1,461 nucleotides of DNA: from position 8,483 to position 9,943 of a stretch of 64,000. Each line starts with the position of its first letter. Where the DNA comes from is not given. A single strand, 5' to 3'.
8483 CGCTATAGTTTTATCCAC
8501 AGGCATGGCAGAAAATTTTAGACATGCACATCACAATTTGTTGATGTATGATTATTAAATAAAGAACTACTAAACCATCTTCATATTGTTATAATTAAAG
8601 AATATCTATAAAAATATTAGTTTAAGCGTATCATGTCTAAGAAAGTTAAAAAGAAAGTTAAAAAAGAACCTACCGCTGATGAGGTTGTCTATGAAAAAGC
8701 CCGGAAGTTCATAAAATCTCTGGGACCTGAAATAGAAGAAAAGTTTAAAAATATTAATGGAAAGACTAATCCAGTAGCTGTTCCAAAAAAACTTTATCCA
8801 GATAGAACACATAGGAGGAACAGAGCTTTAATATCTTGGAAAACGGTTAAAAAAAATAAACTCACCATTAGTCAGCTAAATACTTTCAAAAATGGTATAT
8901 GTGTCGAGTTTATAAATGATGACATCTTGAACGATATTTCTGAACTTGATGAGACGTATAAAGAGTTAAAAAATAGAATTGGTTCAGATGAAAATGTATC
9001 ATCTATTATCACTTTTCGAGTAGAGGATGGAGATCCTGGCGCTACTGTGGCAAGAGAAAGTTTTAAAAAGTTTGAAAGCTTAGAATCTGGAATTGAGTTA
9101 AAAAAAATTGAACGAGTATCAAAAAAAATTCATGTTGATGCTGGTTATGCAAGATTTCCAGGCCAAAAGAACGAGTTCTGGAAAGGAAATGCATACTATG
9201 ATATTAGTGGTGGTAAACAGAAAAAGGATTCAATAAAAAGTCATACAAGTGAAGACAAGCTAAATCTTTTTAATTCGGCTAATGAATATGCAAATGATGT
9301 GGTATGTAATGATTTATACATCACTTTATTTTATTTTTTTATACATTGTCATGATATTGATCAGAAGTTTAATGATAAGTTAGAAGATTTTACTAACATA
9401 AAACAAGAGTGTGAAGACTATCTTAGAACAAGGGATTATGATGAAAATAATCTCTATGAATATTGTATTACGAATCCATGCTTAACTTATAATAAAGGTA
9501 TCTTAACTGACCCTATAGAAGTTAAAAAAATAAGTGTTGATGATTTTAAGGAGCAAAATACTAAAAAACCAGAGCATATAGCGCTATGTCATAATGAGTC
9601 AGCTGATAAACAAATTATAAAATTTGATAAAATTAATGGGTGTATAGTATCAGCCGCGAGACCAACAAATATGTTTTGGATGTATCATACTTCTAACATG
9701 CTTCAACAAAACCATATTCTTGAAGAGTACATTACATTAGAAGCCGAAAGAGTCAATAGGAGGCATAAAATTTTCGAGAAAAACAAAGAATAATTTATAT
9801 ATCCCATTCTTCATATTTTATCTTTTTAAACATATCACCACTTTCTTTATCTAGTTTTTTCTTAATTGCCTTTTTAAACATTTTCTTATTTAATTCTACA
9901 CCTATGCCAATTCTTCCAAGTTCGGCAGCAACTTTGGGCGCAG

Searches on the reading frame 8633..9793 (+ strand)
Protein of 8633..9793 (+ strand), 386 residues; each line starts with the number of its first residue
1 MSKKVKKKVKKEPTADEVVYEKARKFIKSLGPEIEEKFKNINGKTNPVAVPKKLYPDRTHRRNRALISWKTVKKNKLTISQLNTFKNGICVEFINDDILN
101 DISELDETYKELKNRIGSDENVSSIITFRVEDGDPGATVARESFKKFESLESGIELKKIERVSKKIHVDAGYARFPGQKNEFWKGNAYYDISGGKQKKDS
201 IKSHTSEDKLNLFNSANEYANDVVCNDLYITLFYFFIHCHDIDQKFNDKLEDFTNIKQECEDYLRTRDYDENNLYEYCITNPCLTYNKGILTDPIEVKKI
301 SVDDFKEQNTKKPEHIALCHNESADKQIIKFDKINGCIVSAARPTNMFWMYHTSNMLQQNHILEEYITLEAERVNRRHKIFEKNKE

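Call 6: search_protein_families(library=pfam, proteins=[window:8633-9793:+], max_evalue=0.1)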
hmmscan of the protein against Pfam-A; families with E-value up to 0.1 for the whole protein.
window:8633-9793:+ (386 aa): 0 families

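Call 8: search_protein_families(library=ncbifam, proteins=[window:8633-9793:+], max_evalue=0.1)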
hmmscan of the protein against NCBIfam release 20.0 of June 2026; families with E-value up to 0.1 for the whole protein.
window:8633-9793:+ (386 aa): 0 families

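Call 9: search_protein_families(library=padloc, proteins=[window:8633-9793:+], max_evalue=0.1)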
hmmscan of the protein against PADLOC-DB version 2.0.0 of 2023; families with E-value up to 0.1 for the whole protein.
window:8633-9793:+ (386 aa): 0 families

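Call 11: search_solved_structures(query=window:8633-9793:+, max_evalue=10)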
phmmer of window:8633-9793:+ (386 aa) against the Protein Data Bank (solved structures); distinct sequences matched with E-value up to 10: 0.

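Call 12: find_homologous_proteins(query=window:8633-9793:+)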
Query window:8633-9793:+ (386 aa): 144 proteins with E <= 0.001 among 3512 candidates; the best 120 are listed.
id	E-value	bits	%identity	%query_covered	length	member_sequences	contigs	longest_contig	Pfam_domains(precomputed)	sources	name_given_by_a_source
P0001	2.9e-256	867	99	100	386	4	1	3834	-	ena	-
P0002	1.7e-117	411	54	95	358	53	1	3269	-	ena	-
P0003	1.4e-116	408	56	94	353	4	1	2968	-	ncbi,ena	-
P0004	5.3e-112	393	55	92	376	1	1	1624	-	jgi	jgi:hypothetical protein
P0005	6.3e-112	392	53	94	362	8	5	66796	-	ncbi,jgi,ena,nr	ncbi:hypothetical protein OAY26_00705 [Acidimicrobiia bacterium]|jgi:hypothetical protein|nr:hypothe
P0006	1.7e-110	388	53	93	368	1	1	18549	-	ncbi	-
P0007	2.8e-109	384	51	95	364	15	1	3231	-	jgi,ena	-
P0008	5.4e-109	383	53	92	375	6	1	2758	-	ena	-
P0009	6.3e-108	379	52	92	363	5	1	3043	-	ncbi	-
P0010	6.6e-108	379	53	93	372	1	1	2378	-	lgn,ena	-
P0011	1.9e-104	368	52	92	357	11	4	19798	-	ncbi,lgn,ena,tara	tara:strand:- start:2635 stop:3708 length:1074 start_codon:yes stop_codon:yes gene_type:complete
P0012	2.1e-104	368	51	92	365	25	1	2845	-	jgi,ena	-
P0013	2.8e-100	354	51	92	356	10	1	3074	-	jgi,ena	-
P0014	2.3e-97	344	48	92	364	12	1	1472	-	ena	-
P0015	1.5e-94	335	47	92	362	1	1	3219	-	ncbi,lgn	-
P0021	1.7e-76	276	42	94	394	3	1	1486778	-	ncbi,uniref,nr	ncbi:hypothetical protein Aboo_1054 [Aciduliprofundum boonei T469]|uniref:Uncharacterized protein n=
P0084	5.2e-64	235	39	92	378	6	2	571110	-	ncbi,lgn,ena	-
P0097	4.7e-63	231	37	95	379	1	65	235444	-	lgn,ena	-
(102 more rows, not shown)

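Call 33: find_encoding_contigs(protein=P0021, flank=4000, max_places=1)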
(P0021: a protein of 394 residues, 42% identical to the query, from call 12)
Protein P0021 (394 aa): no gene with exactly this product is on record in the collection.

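Call 34: find_encoding_contigs(protein=P0084, flank=4000, max_places=1)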
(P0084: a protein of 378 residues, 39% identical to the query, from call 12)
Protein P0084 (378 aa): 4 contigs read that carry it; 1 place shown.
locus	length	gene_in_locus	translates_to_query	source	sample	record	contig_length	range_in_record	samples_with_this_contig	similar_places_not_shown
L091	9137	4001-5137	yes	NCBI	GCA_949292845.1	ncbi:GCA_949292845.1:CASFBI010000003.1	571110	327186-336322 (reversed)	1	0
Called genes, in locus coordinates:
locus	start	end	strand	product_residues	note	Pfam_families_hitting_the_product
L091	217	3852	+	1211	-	-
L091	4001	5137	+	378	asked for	-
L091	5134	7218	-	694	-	PF01555:N6_N4_Mtase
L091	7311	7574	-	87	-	PF20648:DUF6809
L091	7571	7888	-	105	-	-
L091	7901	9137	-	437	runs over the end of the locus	PF14284:PcfJ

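Call 35: find_encoding_contigs(protein=P0097, flank=4000, max_places=2)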
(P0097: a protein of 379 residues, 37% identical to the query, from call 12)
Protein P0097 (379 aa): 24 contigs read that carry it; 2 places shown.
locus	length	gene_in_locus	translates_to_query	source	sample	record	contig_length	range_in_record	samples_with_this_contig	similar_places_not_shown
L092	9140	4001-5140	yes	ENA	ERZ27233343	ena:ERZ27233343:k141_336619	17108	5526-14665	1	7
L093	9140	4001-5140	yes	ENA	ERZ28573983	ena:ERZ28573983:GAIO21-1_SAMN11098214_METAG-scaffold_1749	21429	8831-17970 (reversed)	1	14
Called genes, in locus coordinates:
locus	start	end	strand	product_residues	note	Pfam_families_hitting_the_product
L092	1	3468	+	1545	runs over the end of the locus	PF13020:NOV_C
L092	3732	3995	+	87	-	PF01381:HTH_3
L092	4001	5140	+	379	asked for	-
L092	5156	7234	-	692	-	PF01555:N6_N4_Mtase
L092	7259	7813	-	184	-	PF12844:HTH_19, PF13560:HTH_31 (weak), PF01381:HTH_3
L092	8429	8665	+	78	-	PF20612:SHOCT_2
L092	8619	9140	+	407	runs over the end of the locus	PF02463:SMC_N (faint), PF13304:AAA_21, PF13175:AAA_15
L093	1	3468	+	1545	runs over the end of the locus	PF13020:NOV_C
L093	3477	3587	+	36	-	-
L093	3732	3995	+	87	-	PF01381:HTH_3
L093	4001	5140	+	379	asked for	-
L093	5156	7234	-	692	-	PF01555:N6_N4_Mtase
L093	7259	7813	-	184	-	PF12844:HTH_19, PF13560:HTH_31 (weak), PF01381:HTH_3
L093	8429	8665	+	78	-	PF20612:SHOCT_2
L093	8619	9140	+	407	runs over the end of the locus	PF02463:SMC_N (faint), PF13304:AAA_21, PF13175:AAA_15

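Call 37: search_protein_families(library=pfam, proteins=[L092:5156-7234:-, L092:3732-3995:+, L091:5134-7218:-], max_evalue=0.01)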
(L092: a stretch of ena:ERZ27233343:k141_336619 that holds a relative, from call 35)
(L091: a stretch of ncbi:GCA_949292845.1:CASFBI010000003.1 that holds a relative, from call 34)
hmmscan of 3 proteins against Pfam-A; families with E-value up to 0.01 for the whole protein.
L092:5156-7234:- (692 aa): 1 family
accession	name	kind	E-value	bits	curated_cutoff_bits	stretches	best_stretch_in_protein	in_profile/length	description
PF01555.25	N6_N4_Mtase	-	1.3e-19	71.5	26.7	1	465-675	3-220/221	DNA methylase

L092:3732-3995:+ (87 aa): 3 families
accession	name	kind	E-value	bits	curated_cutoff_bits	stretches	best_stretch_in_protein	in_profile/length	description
PF01381.28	HTH_3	-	9.6e-08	32.4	23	1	49-83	21-55/55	Helix-turn-helix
PF12844.13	HTH_19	-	0.00014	22.1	30.2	1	49-87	24-62/64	Helix-turn-helix domain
PF13560.12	HTH_31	-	0.00093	19.9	27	1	48-82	25-60/64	Helix-turn-helix domain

L091:5134-7218:- (694 aa): 1 family
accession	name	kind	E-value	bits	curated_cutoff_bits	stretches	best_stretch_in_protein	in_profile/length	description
PF01555.25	N6_N4_Mtase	-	1.6e-22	81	26.7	1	472-682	3-220/221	DNA methylase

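Call 41: predict_structure(alignment_id=A2)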
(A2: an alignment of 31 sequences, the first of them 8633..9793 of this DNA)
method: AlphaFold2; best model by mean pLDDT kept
length: 386 residues; sequences in the alignment: 31
mean_pLDDT: 89.7   pTM: 0.87
mean pLDDT of the five models: 89.7, 88.7, 87.8, 87.8, 87.8
residues with pLDDT >= 90: 262; 70-90: 105; 50-70: 17; < 50: 2
segments of 3 or more residues with pLDDT < 50: none
pLDDT, mean of each block of 10 residues (from residue 1): 71 91 94 94 89 87 94 97 96 94 89 95 96 87 92 89 64 62 92 80 86 93 96 97 87 93 97 97 94 95 87 86 90 97 95 85 89 92 84
secondary structure, 60 per line:
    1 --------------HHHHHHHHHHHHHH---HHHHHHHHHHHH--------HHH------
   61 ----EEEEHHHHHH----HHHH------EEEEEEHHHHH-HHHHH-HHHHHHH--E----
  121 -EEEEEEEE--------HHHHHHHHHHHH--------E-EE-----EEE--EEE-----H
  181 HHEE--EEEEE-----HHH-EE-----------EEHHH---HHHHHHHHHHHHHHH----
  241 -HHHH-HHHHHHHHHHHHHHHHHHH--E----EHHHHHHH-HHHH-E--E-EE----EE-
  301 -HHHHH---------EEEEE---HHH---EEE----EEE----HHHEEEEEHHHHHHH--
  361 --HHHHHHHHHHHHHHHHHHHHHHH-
elements in order: H15-28 H32-43 E65-68 H69-74 H79-82 E89-94 H95-99 H101-105 H107-113 E122-129 H138-149 E167-169 E172-174 E187-191 H222-236 H242-245 H247-265 H274-280 H282-285 H302-306 E316-320 E330-332 E337-339 E347-351 H352-358 H363-385

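Call 47: fold_search(model_id=the predicted structure, library=pdb)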
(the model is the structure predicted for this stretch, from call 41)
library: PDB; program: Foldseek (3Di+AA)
matches with E <= 10: 326; with E <= 0.001: 0
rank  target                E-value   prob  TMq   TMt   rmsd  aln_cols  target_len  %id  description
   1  4l0k_A                8.6e-03  1.00  0.24  0.43   4.4       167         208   14  Crystal structure of a type II restriction endonuclease (released 2014-05-14)
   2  4l0k_D                2.9e-02  0.99  0.24  0.43   4.9       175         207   14  Crystal structure of a type II restriction endonuclease (released 2014-05-14)
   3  4l0k_C                7.3e-02  0.96  0.25  0.43   5.1       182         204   15  Crystal structure of a type II restriction endonuclease (released 2014-05-14)
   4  5t0c_AF               4.9e-01  0.02  0.11  0.12  22.6       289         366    9  Structural basis for dynamic regulation of the human 26S proteasome (released 2016-10-19)
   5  3bh1_C                6.6e-01  0.02  0.11  0.10  18.5       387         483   10  Crystal structure of protein DIP2346 from Corynebacterium diphtheriae (released 2007-12-11)
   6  3iev_A                7.0e-01  0.08  0.14  0.16  13.7       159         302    7  Crystal Structure of ERA in Complex with MgGNP and the 3' End of 16S rRNA (released 2009-08-25)
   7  4acb_A                7.9e-01  0.05  0.10  0.09  12.1       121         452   15  CRYSTAL STRUCTURE OF TRANSLATION ELONGATION FACTOR SELB FROM METHANOCOCCUS MARIPALUDIS IN COMPLEX WITH THE GTP ANALOGU (released 2012-11-07)
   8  5b3h_D                9.0e-01  0.03  0.11  0.11  16.3       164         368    8  The crystal structure of the JACKDAW/IDD10 bound to the heterodimeric SHR-SCR complex (released 2017-03-01)
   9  9dos_A                9.0e-01  0.03  0.14  0.12  22.2       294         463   10  Crystal structure of sphA with hydroVGQ (released 2025-10-22)
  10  9pep_D                9.0e-01  0.03  0.13  0.11  22.3       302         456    8  Crystal structure of holo-pvspha (released 2026-03-11)
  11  2ywc_D                9.5e-01  0.10  0.12  0.10  10.2       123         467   14  Crystal structure of GMP synthetase from Thermus thermophilus in complex with XMP (released 2007-10-23)
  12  7sol_A                9.5e-01  0.02  0.10  0.05  22.8       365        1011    8  Crystal Structures of the bispecific ubiquitin/FAT10 activating enzyme, Uba6 (released 2022-11-02)
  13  7c1o                  1.3e+00  0.08  0.15  0.18  10.6       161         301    7  Crystal structure of Aquifex aeolicus Era Y63A bound to GDP.AlF4- (released 2021-05-12)
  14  8e9l_A                1.4e+00  0.03  0.12  0.12  16.3       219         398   12  Crystal structure of E. coli aspartate aminotransferase mutant VFIT in the ligand-free form at 278 K (released 2022-10-05)
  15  3x1z_A                1.5e+00  0.04  0.11  0.19   6.8        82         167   13  Ras-related protein Rap1B(T65A) with GppNHp (released 2015-06-03)
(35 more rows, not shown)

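Call 48: search_solved_structures(query=A2, max_evalue=10, show_alignments=2)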
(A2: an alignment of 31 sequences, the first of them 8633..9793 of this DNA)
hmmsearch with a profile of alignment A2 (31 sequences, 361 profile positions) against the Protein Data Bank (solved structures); distinct sequences matched with E-value up to 10: 0.

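Call 62: find_related_loci(query=A2, collection=metagenome_contigs, flank=4000)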
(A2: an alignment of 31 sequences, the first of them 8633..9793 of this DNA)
Query A2 (386 aa) in metagenome_contigs; peptide patterns used: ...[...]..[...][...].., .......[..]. (x = any residue, [..] = any of these).
264 stretches matched a pattern; 121 encode a relative of the query (tblastn E <= 1e-3); the best 80 are kept; 80 distinct loci.
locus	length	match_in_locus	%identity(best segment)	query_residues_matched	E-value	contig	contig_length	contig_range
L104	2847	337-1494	100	1-386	0e+0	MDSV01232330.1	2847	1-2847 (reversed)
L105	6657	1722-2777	54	18-381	1e-123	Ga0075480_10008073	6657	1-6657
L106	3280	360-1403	56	22-382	6e-127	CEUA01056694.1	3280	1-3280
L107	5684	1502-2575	53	19-380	8e-120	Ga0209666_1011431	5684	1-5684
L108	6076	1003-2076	53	19-380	1e-119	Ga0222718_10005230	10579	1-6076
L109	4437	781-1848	53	27-380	9e-115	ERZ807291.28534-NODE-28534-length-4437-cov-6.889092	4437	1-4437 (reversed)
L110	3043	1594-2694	51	10-377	4e-117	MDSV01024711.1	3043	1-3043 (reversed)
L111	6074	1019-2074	52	26-381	1e-110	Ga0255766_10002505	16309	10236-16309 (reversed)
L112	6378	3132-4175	52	26-377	1e-110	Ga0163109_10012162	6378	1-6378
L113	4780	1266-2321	52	26-381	3e-111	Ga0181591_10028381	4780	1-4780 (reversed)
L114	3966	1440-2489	52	25-381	3e-111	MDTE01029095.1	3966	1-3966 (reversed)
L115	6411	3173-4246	49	1-369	9e-110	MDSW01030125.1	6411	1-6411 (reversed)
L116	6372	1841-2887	52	25-380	5e-110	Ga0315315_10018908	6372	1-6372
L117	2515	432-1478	51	25-380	4e-112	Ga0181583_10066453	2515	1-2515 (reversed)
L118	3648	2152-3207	50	26-381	1e-108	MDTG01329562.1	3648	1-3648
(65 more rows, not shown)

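Call 75: search_protein_families(library=phrogs, proteins=[window:8633-9793:+], max_evalue=0.01)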
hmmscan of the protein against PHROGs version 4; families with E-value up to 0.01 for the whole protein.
window:8633-9793:+ (386 aa): 1 family
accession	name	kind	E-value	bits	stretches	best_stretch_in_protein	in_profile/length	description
phrog_4374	-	other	0.0021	18.8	0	298-370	36-107/167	carboxypeptidase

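Call 76: fold_search(model_id=the predicted structure, library=viral)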
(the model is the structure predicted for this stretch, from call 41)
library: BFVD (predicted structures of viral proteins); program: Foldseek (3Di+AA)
matches with E <= 10: 137; with E <= 0.001: 1
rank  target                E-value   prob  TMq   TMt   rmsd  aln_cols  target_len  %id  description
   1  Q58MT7                7.4e-04  1.00  0.28  0.35   5.7       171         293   13  Uncharacterized protein [Prochlorococcus phage P-SSM2]
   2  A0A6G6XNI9            3.4e-03  1.00  0.28  0.38   4.6       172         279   10  (no name in the UniProt tables at hand)
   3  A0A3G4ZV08            3.0e-01  0.04  0.10  0.04  24.3       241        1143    9  PARP catalytic domain-containing protein [Edafosvirus sp.]
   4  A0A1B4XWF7            3.8e-01  0.03  0.14  0.05  19.3       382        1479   12  DNA helicase [Tenacibaculum phage pT24]
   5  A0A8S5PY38            4.5e-01  0.14  0.12  0.14   9.0       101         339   16  Glycosyltransferase [Myoviridae sp. ctgsk7]
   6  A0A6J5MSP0            5.1e-01  0.01  0.09  0.06  24.2       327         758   11  Uncharacterized protein [uncultured Caudovirales phage]
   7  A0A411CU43            6.2e-01  0.05  0.13  0.20  24.3       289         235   11  HNH endonuclease [Gordonia phage IDyn]
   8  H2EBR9                6.5e-01  0.05  0.15  0.15  18.4       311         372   10  Uncharacterized protein [Megavirus courdo7]
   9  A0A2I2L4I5            8.3e-01  0.07  0.12  0.16  10.8       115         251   20  Uncharacterized protein [Orpheovirus IHUMI-LCC2]
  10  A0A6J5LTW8            1.4e+00  0.08  0.11  0.15   6.7        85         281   14  Uncharacterized protein [uncultured Caudovirales phage]
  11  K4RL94                1.4e+00  0.03  0.11  0.08  14.9       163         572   10  Nicotinamide phosphoribosyltransferase [Pseudomonas phage vB_PaeM_C2-10_Ab1]
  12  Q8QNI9                1.5e+00  0.02  0.10  0.09  13.6       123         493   14  ESV-1-84 [Ectocarpus siliculosus virus 1 (isolate New Zealand/Kaikoura/1988)]
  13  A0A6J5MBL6            1.7e+00  0.01  0.11  0.07  23.2       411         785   12  DNA primase/polymerase, bifunctional, N-terminal [uncultured Caudovirales phage]
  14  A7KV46                1.8e+00  0.38  0.14  0.29   5.7        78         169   14  (no name in the UniProt tables at hand)
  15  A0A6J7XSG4            1.8e+00  0.01  0.08  0.05  29.7       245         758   12  Uncharacterized protein [uncultured Caudovirales phage]
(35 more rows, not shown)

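Call 90: search_dna_similar(query=window:8633-9793:+, collection=plasmids, mode=protein, max_rows=10)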
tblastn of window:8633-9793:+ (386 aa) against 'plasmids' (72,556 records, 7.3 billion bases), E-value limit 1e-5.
No match.

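Call 91: search_dna_similar(query=window:8633-9793:+, collection=phages, mode=protein, max_rows=10)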
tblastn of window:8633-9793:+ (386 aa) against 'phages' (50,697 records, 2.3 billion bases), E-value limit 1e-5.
No match.

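Call 93: search_protein_representatives(alignment_id=A2)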
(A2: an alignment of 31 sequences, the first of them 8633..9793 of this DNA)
Query: 31 sequences, 361 profile positions. Proteins with E-value up to 0.001 (for the whole library): 173; up to 1e-10: 146; up to 1e-30: 86. The best 150 are listed.
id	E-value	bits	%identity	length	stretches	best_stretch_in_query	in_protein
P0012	1.3e-143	494.9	-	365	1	4-357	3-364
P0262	7.0e-138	476.0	-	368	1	3-359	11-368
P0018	1.7e-135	468.2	-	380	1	5-356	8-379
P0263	2.3e-135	467.7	-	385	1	12-360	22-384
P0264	4.6e-132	456.9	-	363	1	1-357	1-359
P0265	1.3e-130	452.1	-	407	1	2-358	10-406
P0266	2.3e-128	444.7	-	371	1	19-355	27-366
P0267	4.8e-125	433.8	-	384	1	4-356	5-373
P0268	3.7e-121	421.0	-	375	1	3-359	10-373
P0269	3.8e-121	421.0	-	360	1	5-359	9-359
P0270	5.9e-118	410.5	-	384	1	5-357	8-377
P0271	7.0e-117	406.9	-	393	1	7-353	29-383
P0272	6.2e-116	403.8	-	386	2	13-354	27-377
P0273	4.1e-112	391.3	-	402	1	3-360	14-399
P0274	1.9e-110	385.8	-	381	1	3-356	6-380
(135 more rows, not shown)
